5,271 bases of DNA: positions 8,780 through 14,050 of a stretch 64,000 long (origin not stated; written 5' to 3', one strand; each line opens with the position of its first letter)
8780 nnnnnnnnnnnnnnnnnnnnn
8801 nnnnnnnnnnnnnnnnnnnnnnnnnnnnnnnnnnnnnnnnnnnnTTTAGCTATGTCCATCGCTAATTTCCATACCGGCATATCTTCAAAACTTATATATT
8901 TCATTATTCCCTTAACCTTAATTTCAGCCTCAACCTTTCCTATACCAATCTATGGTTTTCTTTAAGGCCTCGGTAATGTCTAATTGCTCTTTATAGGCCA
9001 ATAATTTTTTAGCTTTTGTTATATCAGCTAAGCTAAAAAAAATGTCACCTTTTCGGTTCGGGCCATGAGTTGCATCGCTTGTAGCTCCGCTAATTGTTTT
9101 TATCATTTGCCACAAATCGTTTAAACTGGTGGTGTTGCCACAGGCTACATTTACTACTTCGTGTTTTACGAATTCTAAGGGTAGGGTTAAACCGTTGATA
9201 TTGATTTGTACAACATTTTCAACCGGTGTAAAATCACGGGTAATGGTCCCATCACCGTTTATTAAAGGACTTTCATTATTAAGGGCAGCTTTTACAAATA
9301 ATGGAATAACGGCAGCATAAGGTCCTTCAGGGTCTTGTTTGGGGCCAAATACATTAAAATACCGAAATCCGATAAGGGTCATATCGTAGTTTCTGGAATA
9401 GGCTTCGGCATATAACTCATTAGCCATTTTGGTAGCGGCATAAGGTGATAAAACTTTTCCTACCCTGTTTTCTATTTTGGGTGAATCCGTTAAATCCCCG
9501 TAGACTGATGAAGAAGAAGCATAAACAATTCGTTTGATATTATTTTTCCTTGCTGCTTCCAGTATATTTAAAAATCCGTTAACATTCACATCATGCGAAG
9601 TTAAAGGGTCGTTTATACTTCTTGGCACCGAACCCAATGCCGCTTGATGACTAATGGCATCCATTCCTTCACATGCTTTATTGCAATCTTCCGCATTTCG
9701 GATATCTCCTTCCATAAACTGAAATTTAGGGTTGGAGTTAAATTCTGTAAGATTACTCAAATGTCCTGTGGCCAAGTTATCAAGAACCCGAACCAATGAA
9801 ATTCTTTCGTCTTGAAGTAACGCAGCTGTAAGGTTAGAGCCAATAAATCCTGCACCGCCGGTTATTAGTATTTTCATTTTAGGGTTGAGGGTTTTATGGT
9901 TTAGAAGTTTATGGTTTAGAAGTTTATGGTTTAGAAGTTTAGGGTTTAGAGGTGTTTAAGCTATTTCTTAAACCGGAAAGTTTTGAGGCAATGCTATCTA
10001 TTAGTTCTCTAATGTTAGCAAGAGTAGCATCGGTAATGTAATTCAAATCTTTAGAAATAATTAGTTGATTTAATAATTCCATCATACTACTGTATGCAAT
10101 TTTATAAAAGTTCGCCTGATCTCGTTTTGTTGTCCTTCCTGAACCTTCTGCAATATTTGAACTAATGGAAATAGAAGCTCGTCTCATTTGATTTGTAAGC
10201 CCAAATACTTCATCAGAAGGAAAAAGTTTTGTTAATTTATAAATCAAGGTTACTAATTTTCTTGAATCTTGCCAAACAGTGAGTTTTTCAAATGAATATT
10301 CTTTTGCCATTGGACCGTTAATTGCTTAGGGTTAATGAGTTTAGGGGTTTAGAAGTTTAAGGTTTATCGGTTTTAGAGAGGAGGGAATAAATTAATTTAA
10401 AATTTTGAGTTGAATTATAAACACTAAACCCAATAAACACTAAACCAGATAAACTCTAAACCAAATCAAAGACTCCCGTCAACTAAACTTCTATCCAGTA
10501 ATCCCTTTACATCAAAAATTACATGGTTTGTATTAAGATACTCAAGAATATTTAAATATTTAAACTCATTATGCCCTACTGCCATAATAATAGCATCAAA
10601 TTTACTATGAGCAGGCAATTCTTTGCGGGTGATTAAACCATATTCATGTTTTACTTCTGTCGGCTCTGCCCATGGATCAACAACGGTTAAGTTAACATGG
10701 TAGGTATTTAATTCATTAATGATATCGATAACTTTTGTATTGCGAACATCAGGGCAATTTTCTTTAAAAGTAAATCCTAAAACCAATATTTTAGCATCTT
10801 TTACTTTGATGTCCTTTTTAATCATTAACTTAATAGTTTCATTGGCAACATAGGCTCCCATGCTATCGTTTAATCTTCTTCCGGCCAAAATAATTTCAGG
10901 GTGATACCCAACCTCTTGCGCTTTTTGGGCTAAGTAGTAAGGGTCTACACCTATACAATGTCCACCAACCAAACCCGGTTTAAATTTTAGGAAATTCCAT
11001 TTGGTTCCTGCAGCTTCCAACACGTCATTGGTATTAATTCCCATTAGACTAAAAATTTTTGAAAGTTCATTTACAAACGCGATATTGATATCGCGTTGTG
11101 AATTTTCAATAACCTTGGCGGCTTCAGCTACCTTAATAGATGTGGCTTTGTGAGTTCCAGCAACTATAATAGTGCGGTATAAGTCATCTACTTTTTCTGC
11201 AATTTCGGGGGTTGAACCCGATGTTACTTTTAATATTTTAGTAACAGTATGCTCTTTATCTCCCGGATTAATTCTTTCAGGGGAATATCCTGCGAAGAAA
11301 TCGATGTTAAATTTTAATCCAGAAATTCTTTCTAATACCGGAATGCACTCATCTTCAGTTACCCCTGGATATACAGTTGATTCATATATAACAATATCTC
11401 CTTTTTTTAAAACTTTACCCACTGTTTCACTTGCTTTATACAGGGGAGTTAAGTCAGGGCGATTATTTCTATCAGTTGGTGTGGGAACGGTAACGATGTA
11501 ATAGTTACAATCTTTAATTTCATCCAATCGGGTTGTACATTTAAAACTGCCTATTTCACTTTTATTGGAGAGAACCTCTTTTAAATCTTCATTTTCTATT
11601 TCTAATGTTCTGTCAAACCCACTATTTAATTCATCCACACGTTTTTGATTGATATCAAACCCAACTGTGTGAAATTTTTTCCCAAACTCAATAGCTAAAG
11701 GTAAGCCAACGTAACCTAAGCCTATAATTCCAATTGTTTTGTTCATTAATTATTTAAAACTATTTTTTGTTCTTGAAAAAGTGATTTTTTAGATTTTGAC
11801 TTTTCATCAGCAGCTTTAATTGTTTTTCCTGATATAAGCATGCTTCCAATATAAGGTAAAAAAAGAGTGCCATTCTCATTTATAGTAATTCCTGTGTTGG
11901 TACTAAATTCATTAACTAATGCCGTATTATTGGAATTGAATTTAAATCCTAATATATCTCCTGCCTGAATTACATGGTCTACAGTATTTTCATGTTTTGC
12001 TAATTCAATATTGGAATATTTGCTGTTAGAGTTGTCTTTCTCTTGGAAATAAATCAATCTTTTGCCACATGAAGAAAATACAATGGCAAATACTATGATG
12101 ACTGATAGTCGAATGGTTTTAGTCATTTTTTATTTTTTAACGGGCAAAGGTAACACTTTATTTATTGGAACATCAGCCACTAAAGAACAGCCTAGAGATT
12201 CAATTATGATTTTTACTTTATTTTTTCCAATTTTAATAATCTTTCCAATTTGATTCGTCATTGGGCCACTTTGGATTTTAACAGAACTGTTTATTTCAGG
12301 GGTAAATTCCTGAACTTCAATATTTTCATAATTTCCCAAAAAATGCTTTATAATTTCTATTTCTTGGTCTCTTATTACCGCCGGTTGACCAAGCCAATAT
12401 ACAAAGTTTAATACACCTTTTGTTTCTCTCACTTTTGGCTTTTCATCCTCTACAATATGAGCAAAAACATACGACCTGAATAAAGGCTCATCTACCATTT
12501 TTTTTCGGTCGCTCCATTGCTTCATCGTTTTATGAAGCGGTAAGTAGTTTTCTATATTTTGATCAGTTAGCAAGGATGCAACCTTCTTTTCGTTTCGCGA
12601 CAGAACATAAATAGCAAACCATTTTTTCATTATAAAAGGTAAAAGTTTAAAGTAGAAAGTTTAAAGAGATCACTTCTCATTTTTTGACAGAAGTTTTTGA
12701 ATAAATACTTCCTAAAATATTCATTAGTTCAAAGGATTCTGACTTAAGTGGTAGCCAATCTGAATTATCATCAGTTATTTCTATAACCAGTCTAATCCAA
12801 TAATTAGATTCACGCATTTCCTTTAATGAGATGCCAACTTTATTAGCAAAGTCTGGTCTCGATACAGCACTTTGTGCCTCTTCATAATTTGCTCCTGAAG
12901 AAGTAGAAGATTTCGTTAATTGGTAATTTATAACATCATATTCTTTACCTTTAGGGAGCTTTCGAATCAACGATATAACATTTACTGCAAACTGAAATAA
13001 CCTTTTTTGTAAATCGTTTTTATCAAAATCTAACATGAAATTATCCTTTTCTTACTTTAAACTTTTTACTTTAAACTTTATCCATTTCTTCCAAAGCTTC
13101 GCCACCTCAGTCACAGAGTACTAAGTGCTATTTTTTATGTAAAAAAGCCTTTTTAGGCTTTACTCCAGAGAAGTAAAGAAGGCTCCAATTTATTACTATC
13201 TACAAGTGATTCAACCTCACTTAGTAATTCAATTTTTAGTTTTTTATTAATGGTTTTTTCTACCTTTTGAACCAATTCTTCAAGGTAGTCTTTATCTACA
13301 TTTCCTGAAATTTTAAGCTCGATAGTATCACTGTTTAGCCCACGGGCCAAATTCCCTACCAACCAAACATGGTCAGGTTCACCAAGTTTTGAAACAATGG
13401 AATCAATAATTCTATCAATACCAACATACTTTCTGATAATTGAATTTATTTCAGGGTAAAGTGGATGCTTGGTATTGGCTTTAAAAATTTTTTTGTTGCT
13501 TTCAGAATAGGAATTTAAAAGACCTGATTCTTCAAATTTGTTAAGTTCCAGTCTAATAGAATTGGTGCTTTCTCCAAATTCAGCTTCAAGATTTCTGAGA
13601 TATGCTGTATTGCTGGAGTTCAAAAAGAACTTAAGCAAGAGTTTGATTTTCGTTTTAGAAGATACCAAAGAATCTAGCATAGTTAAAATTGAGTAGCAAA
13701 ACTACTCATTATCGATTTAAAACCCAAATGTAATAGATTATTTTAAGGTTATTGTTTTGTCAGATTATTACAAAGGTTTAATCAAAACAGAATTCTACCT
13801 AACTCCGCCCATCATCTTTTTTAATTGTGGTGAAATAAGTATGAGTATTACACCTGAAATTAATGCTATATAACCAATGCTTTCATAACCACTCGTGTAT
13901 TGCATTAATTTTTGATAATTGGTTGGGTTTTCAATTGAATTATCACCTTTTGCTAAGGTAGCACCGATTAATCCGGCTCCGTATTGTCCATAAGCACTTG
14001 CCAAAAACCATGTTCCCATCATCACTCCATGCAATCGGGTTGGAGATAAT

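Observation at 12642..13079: A 24/25-nt inverted repeat brackets the 4HB gene upstream of upxY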

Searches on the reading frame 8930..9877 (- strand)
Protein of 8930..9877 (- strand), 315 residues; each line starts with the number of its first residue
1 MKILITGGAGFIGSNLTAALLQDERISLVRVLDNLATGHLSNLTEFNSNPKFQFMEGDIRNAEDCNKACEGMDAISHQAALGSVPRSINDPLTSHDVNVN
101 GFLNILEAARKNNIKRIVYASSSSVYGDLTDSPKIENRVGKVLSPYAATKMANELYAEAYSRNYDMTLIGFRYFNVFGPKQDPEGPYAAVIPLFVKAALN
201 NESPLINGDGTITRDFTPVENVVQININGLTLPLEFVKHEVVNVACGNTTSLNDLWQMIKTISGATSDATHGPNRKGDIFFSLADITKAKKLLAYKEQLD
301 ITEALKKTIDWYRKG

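Call 83: search_protein_families(library=pfam, proteins=[window:8930-9877:-], max_evalue=0.00001)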
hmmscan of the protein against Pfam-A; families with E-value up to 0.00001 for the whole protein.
window:8930-9877:- (315 aa): 7 families
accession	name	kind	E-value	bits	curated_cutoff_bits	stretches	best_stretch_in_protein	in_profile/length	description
PF01370.27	Epimerase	-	6.3e-55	186.6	20.9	1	3-245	1-240/240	NAD dependent epimerase/dehydratase family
PF16363.11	GDP_Man_Dehyd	-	1.4e-51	176.3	27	1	4-308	1-332/332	GDP-mannose 4,6 dehydratase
PF01073.25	3Beta_HSD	-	4.4e-27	95.3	22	1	4-227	1-226/280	3-beta hydroxysteroid dehydrogenase/isomerase family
PF02719.21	Polysacc_synt_2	-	3.7e-19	69.5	20.2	1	3-268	1-252/293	Polysaccharide biosynthesis protein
PF13460.12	NAD_binding_10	-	2.8e-13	50.6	27.2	1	7-159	1-133/184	NAD(P)H-binding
PF07993.18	NAD_binding_4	-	6.7e-11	42.3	20.1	1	5-224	1-256/258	Male sterility protein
PF04321.23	RmlD_sub_bind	-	1.9e-08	34.2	27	1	1-162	1-141/287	RmlD substrate binding domain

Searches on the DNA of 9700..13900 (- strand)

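Call 37: search_rna_families(source=window, start=9700, end=13900, threshold=evalue, max_evalue=5)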
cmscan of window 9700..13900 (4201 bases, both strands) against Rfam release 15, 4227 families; matches with E-value up to 5: 5.
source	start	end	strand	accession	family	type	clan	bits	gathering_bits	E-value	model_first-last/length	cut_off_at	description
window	13144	13262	+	RF00515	PyrR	Cis-reg;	-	23.8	54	3.9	1-115/115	no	PyrR binding site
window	12683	12745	+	RF04347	Plastid-ccsA-ndhD-2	Cis-reg;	-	23.6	51.5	0.24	1-53/53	no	Plastid-ccsA-ndhD-2 3UTR RNA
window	11639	11712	+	RF01153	sn3060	Gene; snRNA; snoRNA; CD-box;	-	21.1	45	0.56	1-67/67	no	Small nucleolar RNA sn3060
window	13370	13423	-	RF01641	ceN53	Gene; snRNA; snoRNA; CD-box;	-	19.4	50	2.2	1-74/74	no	Caenorhabditis snoRNA ceN53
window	13230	13281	-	RF00522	PreQ1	Cis-reg; riboswitch;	-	19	39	1.8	1-45/45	no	PreQ1 (pre queuosine) riboswitch aptamer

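Call 56: search_rna_families(sources=[L041, L035, L040, L052, L063, L037, L079, L060, L075, L068], threshold=gathering)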
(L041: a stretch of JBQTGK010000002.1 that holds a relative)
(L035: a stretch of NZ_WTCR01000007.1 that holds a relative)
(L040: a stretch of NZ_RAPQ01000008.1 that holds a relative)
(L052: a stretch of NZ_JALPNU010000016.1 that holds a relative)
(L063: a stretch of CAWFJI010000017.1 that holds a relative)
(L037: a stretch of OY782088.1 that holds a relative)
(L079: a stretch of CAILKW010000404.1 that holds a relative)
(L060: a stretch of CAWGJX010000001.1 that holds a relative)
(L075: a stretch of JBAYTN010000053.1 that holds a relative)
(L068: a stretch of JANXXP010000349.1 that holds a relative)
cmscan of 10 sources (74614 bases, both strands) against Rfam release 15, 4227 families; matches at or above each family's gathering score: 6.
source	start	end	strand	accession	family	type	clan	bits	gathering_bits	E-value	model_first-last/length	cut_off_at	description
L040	4545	4902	+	RF00010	RNaseP_bact_a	Gene; ribozyme;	CL00002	242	100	1.9e-77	1-367/367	no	Bacterial RNase P class A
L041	4494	4857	+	RF00010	RNaseP_bact_a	Gene; ribozyme;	CL00002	241.4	100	3e-77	1-367/367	no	Bacterial RNase P class A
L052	4413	4776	+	RF00010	RNaseP_bact_a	Gene; ribozyme;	CL00002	240.3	100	7.2e-77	1-367/367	no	Bacterial RNase P class A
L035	4524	4873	+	RF00010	RNaseP_bact_a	Gene; ribozyme;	CL00002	238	100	4.2e-76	1-367/367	no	Bacterial RNase P class A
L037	5834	5878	-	RF01687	Acido-Lenti-1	Gene; sRNA;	-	40.1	37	1.5e-05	1-46/46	no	Acido-Lenti-1 RNA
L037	6251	6295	-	RF01687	Acido-Lenti-1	Gene; sRNA;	-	40.1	37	1.5e-05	1-46/46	no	Acido-Lenti-1 RNA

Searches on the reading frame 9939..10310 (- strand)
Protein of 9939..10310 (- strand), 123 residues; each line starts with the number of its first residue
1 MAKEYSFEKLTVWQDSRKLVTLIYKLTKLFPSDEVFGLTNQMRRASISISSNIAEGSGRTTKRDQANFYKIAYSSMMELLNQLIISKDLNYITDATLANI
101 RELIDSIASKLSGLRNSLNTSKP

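Call 4: search_protein_families(library=pfam, proteins=[window:9939-10310:-], max_evalue=0.01)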
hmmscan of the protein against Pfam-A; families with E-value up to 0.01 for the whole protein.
window:9939-10310:- (123 aa): 2 families
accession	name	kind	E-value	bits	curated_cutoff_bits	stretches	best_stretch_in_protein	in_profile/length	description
PF05635.17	23S_rRNA_IVP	-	2.2e-36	124.8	33.8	1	8-112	1-105/106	23S rRNA-intervening sequence protein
PF22296.2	bAvd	-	0.00032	21.6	40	1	14-117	5-106/107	bAvd-like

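Call 5: search_protein_families(library=ncbifam, proteins=[window:9939-10310:-], max_evalue=0.01)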
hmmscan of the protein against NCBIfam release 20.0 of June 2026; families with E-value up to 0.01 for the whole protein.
window:9939-10310:- (123 aa): 4 families
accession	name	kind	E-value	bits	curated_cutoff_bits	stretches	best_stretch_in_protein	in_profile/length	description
TIGR02436.1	TIGR02436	subfamily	7.6e-35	119.4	24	1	12-118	1-108/109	four helix bundle protein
NF008911.0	PRK12275.1-2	subfamily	3.5e-33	114.6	137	1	6-119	3-116/118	hypothetical protein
NF008912.0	PRK12275.1-6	subfamily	1.4e-25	89.6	124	1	6-119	2-112/117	hypothetical protein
NF033474.1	DivGenRetAVD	equivalog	0.0029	17.9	80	1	12-113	3-101/104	diversity-generating retroelement protein Avd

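Call 72: search_protein_families(library=padloc, proteins=[window:9939-10310:-], max_evalue=0.01)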
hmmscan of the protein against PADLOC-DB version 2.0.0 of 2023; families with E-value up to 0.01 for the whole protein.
window:9939-10310:- (123 aa): 0 families

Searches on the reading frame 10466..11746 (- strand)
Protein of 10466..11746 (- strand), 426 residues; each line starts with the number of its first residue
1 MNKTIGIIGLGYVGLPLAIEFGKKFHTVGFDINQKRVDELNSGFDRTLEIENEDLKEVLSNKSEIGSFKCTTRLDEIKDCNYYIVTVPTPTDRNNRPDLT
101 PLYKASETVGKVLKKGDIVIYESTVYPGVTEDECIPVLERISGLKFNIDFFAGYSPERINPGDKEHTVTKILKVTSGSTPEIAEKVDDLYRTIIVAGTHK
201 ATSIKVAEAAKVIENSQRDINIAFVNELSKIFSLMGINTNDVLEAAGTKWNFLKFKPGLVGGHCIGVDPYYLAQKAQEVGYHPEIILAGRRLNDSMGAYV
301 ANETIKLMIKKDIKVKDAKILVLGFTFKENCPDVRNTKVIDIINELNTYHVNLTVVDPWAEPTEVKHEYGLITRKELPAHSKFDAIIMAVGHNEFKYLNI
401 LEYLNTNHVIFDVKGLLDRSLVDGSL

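Call 83: search_protein_families(library=pfam, proteins=[window:10466-11746:-], max_evalue=0.00001)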
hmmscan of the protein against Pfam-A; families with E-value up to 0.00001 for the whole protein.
window:10466-11746:- (426 aa): 3 families
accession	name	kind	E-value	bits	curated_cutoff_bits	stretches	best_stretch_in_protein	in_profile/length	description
PF03721.20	UDPG_MGDP_dh_N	-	4.7e-35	121.3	27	1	4-184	2-181/187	UDP-glucose/GDP-mannose dehydrogenase family, NAD binding domain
PF00984.24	UDPG_MGDP_dh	-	4.2e-25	88.1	25.4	1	206-294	2-93/94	UDP-glucose/GDP-mannose dehydrogenase family, central domain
PF03720.21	UDPG_MGDP_dh_C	-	2.3e-22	79.7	30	1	321-419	1-103/103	UDP-glucose/GDP-mannose dehydrogenase family, UDP binding domain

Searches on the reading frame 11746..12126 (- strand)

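Call 4: search_protein_families(library=pfam, proteins=[window:11746-12126:-], max_evalue=0.01)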
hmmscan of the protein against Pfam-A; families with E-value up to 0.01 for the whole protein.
window:11746-12126:- (126 aa): 2 families
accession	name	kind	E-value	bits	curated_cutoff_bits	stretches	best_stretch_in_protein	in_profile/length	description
PF02563.21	Poly_export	-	5.7e-07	30.1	28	1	48-109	4-58/77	Polysaccharide biosynthesis/export protein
PF20205.3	DUF6567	-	0.0092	16.3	27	0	1-48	1-45/123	Family of unknown function (DUF6567)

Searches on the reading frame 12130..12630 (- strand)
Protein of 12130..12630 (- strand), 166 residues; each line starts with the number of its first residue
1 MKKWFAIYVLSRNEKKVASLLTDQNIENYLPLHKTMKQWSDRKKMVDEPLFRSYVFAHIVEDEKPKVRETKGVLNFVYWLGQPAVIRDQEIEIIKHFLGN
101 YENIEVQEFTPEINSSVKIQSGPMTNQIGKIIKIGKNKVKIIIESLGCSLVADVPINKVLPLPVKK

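Call 4: search_protein_families(library=pfam, proteins=[window:12130-12630:-], max_evalue=0.01)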
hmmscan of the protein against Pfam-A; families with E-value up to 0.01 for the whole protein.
window:12130-12630:- (166 aa): 1 family
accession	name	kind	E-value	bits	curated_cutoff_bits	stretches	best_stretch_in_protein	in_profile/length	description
PF02357.24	NusG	-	2.2e-19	70.2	22.2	1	2-94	1-92/93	Transcription termination factor nusG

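Call 5: search_protein_families(library=ncbifam, proteins=[window:12130-12630:-], max_evalue=0.01)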
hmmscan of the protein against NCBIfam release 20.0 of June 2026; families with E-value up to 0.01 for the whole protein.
window:12130-12630:- (166 aa): 6 families
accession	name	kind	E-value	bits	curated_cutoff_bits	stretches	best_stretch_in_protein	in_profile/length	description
NF033644.1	antiterm_UpxY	subfamily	2.6e-38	131.6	100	1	4-156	1-161/164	UpxY family transcription antiterminator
NF033641.1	antiterm_LoaP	exception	7.6e-19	68.4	125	1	4-156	1-161/166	antiterminator LoaP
TIGR01955.1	RfaH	equivalog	1.1e-15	57.9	144.5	1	4-127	1-125/159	transcription/translation regulatory transformer protein RfaH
NF006534.0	PRK09014.1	equivalog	3.7e-14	53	124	1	1-125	1-124/162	transcription/translation regulatory transformer protein RfaH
TIGR00922.1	nusG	equivalog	1.1e-10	41.6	135.7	1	4-147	1-157/172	transcription termination/antitermination protein NusG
TIGR01956.2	NusG_myco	equivalog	3.5e-05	23.5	150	0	107-147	182-224/239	transcription termination/antitermination protein NusG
